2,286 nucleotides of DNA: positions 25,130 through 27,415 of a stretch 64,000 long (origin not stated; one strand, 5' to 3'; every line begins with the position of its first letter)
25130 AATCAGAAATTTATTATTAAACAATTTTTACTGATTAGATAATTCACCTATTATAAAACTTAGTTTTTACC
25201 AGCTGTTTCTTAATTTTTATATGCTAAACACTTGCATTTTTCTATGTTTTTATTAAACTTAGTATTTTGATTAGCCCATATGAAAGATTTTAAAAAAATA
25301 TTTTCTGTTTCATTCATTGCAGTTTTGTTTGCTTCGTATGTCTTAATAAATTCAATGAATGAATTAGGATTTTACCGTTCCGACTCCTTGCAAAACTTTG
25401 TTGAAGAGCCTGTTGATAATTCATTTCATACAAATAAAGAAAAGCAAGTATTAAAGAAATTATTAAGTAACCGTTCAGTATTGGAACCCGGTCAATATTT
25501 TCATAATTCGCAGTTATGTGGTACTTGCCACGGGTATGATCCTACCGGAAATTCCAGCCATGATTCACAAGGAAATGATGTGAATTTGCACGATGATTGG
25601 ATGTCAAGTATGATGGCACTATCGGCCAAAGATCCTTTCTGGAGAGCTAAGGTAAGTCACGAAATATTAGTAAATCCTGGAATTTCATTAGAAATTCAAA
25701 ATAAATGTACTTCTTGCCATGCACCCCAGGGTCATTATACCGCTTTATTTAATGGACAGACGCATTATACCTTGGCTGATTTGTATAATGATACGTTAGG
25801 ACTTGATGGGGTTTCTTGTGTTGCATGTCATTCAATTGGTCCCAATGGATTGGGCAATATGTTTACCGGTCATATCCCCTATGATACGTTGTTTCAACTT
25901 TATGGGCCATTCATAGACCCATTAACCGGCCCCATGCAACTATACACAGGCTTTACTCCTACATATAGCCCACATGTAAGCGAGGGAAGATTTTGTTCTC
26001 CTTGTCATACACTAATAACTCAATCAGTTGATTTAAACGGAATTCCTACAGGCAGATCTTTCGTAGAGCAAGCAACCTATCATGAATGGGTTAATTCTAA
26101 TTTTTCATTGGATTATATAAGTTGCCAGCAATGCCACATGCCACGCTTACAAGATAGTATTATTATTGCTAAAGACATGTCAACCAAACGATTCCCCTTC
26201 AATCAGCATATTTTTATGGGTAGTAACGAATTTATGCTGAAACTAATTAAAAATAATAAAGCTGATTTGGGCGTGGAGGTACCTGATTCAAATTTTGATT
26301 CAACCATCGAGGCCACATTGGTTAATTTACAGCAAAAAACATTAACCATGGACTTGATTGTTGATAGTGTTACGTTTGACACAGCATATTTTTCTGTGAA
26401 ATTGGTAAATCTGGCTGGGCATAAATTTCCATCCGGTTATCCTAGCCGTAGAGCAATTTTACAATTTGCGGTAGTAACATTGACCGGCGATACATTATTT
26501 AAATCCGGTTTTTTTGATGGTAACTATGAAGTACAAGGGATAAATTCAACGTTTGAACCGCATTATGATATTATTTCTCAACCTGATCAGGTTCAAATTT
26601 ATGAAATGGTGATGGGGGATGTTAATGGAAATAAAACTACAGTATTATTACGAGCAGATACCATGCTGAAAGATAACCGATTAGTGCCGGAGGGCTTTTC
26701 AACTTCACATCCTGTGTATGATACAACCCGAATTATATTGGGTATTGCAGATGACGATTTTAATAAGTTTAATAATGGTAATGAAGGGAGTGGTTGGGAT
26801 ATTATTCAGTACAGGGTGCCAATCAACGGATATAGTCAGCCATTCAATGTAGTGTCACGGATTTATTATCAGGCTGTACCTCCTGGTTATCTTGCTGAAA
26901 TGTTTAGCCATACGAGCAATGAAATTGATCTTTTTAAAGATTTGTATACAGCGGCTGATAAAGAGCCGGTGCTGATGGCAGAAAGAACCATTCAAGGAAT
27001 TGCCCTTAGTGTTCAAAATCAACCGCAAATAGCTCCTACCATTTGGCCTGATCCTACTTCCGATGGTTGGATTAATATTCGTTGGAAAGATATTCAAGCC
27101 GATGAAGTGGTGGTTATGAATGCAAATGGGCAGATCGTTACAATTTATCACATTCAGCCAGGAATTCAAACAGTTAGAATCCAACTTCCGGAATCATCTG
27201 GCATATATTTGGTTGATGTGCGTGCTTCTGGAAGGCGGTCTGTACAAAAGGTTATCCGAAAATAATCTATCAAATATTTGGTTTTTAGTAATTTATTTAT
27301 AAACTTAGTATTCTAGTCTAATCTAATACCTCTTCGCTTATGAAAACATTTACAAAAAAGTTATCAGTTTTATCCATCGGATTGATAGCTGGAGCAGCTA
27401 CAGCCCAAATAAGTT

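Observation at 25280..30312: Adjacent T9SS-secreted pentaheme cytochrome and CRTAC1-like FG-GAP/ASPIC propeller protein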

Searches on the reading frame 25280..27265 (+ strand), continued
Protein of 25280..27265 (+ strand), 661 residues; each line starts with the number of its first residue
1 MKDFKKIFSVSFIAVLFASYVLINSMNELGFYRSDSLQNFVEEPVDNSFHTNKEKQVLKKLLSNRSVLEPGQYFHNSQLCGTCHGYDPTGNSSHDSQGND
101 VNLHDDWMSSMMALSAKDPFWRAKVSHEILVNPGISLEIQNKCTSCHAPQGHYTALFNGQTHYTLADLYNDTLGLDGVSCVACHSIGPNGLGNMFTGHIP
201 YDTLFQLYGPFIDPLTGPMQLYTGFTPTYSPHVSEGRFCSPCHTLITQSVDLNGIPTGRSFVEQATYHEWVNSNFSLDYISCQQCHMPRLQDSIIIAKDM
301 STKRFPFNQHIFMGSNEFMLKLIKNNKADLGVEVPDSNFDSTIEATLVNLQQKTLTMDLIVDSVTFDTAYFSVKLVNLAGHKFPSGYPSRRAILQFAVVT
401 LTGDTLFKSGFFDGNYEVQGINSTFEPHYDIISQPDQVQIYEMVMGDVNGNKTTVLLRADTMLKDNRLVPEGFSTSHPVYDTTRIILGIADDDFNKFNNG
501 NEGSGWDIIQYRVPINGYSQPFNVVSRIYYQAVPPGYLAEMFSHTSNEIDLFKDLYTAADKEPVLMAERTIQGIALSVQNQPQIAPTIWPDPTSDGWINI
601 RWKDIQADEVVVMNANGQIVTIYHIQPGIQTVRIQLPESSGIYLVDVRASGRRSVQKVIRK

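Call 76: search_protein_families(library=pfam, proteins=[L089:9816-12197:+, L091:8154-10385:+, L089:6215-7855:-], max_evalue=1)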
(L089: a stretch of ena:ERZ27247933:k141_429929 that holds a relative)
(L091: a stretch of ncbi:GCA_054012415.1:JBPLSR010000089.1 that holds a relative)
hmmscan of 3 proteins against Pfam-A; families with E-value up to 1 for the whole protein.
L089:9816-12197:+ (794 aa): 2 families
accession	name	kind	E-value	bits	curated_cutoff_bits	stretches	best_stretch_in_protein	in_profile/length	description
PF05465.18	Halo_GVPC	-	0.15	12.8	22.4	1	181-196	6-21/32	Halobacterial gas vesicle protein C (GVPC) repeat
PF11123.14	DNA_Packaging_2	-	0.19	12.2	27.5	0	83-114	4-36/79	DNA packaging protein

L091:8154-10385:+ (744 aa): 1 family
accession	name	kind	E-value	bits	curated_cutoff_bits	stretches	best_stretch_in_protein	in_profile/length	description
PF13205.12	Big_5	-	0.025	15.7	23.6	1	48-144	10-105/105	Bacterial Ig-like domain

L089:6215-7855:- (546 aa): 3 families
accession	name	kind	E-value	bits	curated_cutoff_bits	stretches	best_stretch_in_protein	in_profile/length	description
PF13517.12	FG-GAP_3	-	3.3e-29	101.7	26.9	6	134-194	1-60/61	FG-GAP-like repeat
PF07593.17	UnbV_ASPIC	-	1.3e-13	51.1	23.4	1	473-540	1-67/68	ASPIC and UnbV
PF01839.29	FG-GAP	-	4.6e-12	46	22.1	3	131-156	6-27/37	FG-GAP repeat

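Call 77: fold_search(model_id=the predicted structure, library=pdb)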
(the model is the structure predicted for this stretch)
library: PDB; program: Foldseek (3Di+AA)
matches with E <= 10: 647; with E <= 0.001: 1
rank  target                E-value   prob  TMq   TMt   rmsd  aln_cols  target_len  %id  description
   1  5ze8                  1.8e-17  1.00  0.50  0.68   6.2       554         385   17  Crystal structure of a penta-heme cytochrome c552 from Thermochromatium tepidum (released 2018-04-25)
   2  5y1a                  2.7e-03  0.98  0.16  0.26  15.3       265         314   10  HBP35 of Porphyromonas gingivalis (released 2018-07-25)
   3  4f92                  6.8e-03  0.97  0.15  0.05   7.3       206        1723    6  Brr2 Helicase Region S1087L (released 2012-10-17)
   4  5mhm_B                7.2e-03  0.92  0.14  0.11  10.1       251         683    7  FXIIIa in complex with the inhibitor ZED1630 (released 2017-12-20)
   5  5gm6_B                9.7e-03  0.85  0.14  0.05   9.0       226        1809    6  Cryo-EM structure of the activated spliceosome (Bact complex) at 3.5 angstrom resolution (released 2016-09-21)
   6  5m59_A                1.0e-02  0.93  0.15  0.05   8.0       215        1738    8  Crystal structure of Chaetomium thermophilum Brr2 helicase core in complex with Prp8 Jab1 domain (released 2016-12-21)
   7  4f91                  1.1e-02  0.94  0.15  0.05   7.7       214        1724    6  Brr2 Helicase Region (released 2012-10-17)
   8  5lqw_C                1.2e-02  0.89  0.16  0.06   8.5       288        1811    7  yeast activated spliceosome (released 2016-10-05)
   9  5m59_E                1.6e-02  0.93  0.15  0.05   7.5       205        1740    8  Crystal structure of Chaetomium thermophilum Brr2 helicase core in complex with Prp8 Jab1 domain (released 2016-12-21)
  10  5urm_A                1.6e-02  0.85  0.14  0.05   7.9       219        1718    7  Crystal structure of human BRR2 in complex with T-1206548 (released 2017-07-19)
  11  6qv4                  1.7e-02  0.72  0.14  0.06   8.9       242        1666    8  Crystal structure of the Ski2 RNA-helicase Brr2 from Chaetomium thermophilum bound to ATP-gamma-S (released 2020-01-15)
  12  7a5p_q                1.9e-02  0.89  0.15  0.05   8.6       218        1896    6  Human C Complex Spliceosome - Medium-resolution PERIPHERY (released 2020-10-14)
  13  6qv3                  2.2e-02  0.69  0.14  0.06   8.5       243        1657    7  Crystal structure of the Ski2 RNA-helicase Brr2 from Chaetomium thermophilum bound to ADP (released 2020-01-15)
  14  5t9g_A                2.3e-02  0.93  0.14  0.10   5.6       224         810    7  Crystal structure of BuGH2Cwt in complex with Galactoisofagomine (released 2017-09-13)
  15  5urm_B                2.3e-02  0.84  0.14  0.05   7.8       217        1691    6  Crystal structure of human BRR2 in complex with T-1206548 (released 2017-07-19)
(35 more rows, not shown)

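Call 82: find_related_loci(query=A6, collection=metagenome_contigs, flank=6000)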
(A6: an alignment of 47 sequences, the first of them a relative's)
Query A6 (586 aa) in metagenome_contigs; peptide patterns used: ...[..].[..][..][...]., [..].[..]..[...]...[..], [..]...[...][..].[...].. (x = any residue, [..] = any of these).
600 stretches matched a pattern (row limit reached: there are more); 568 encode a relative of the query (tblastn E <= 1e-3); the best 80 are kept; 80 distinct loci.
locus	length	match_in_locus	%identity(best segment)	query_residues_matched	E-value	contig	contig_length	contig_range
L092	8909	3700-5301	46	52-581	3e-149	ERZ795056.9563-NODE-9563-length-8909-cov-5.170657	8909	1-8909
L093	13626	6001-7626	47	44-584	9e-149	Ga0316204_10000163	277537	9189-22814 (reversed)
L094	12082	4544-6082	48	62-581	4e-146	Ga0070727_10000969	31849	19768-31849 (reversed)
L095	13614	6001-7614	43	46-584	1e-137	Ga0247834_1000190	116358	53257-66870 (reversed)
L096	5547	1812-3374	44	65-576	1e-129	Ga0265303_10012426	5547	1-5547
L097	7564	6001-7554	46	4-521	1e-123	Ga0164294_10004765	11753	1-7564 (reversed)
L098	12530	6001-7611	39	45-579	1e-121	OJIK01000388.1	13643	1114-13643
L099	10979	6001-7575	41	65-582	7e-121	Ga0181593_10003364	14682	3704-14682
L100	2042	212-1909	40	13-568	8e-128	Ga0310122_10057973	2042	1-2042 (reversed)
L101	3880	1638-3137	37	65-580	1e-107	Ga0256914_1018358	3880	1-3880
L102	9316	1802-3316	37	61-582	6e-106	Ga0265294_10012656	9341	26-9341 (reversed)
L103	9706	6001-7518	38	56-578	3e-104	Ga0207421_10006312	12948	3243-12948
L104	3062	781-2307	39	56-583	2e-107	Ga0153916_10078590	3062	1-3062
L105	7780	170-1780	37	33-579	9e-104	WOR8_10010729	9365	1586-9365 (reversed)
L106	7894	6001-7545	36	65-586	2e-103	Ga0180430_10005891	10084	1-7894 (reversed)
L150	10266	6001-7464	37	65-568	2e-91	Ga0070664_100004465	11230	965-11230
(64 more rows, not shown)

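Call 86: search_protein_families(library=pfam, proteins=[L150:4706-5854:+], max_evalue=1)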
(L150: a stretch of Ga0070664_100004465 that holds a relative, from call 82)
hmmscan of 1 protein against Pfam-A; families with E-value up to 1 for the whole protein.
L150:4706-5854:+ (383 aa): 2 families
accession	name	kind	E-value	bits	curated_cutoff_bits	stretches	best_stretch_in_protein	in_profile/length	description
PF13442.11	Cytochrome_CBB3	-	1.8e-10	41.4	27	1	38-130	3-68/68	Cytochrome C oxidase, cbb3-type, subunit III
PF00034.26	Cytochrom_C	-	2.8e-06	29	21.3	1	40-132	3-88/90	Cytochrome c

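Call 90: search_solved_structures(query=L150:4706-5854:+, max_evalue=1)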
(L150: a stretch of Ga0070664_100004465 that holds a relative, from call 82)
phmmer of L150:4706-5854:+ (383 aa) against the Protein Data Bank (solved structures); distinct sequences matched with E-value up to 1: 33.
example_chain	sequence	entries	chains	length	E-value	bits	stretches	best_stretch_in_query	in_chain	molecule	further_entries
8smr_G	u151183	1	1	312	3.3e-06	29.7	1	28-62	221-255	Cbb3-type cytochrome c oxidase subunit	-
8snh_G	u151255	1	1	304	4.9e-06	29.1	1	29-61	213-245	Cbb3-type cytochrome c oxidase subunit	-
2yev_B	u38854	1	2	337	0.00039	22.9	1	36-130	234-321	CYTOCHROME C OXIDASE SUBUNIT 2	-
7rh5_O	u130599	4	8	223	0.0014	21.1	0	32-75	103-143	Cytochrome bc1 complex cytochrome c subunit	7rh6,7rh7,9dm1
6hwh_M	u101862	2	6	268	0.0019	20.6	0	39-61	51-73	Cytochrome bc1 complex cytochrome c subunit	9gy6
8ovc_O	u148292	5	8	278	0.0022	20.4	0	39-61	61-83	Cytochrome bc1 complex cytochrome c subunit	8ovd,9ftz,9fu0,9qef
6adq_C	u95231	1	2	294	0.0025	20.2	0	39-61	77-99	Cytochrome bc1 complex cytochrome c subunit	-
6xkx_p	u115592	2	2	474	0.0036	19.7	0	39-60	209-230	Cbb3-type cytochrome c oxidase subunit CcoP,Cytochrome c-type cyt cy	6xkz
8hcr_C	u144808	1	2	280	0.0095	18.3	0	38-61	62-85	Cytochrome bc1 complex cytochrome c subunit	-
7e1v_O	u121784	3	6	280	0.0095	18.3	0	38-61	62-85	Cytochrome bc1 complex cytochrome c subunit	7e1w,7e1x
1cyi_A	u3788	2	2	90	0.015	17.6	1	41-140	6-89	CYTOCHROME C6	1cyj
6xkw_p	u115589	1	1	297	0.017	17.5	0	39-60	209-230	Cbb3-type cytochrome c oxidase subunit CcoP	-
9se7_T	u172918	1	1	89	0.019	17.3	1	41-139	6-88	Cytochrome c6, chloroplastic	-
2zzs_A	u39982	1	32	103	0.027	16.8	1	21-60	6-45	Cytochrome c554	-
8q1v_A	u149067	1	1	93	0.028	16.7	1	40-60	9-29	Putative lipoprotein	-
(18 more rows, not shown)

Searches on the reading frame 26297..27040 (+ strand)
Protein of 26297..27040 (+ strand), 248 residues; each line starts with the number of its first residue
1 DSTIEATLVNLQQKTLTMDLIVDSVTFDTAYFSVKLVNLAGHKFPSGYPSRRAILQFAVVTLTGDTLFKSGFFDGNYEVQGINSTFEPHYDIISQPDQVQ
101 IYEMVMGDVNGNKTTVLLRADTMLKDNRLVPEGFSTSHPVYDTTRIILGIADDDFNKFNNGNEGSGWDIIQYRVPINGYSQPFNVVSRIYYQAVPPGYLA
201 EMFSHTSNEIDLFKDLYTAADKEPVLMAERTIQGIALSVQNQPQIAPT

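Call 51: search_protein_families(library=pfam, proteins=[window:26297-27040:+], max_evalue=10)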
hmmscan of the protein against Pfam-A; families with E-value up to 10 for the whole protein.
window:26297-27040:+ (248 aa): 0 families
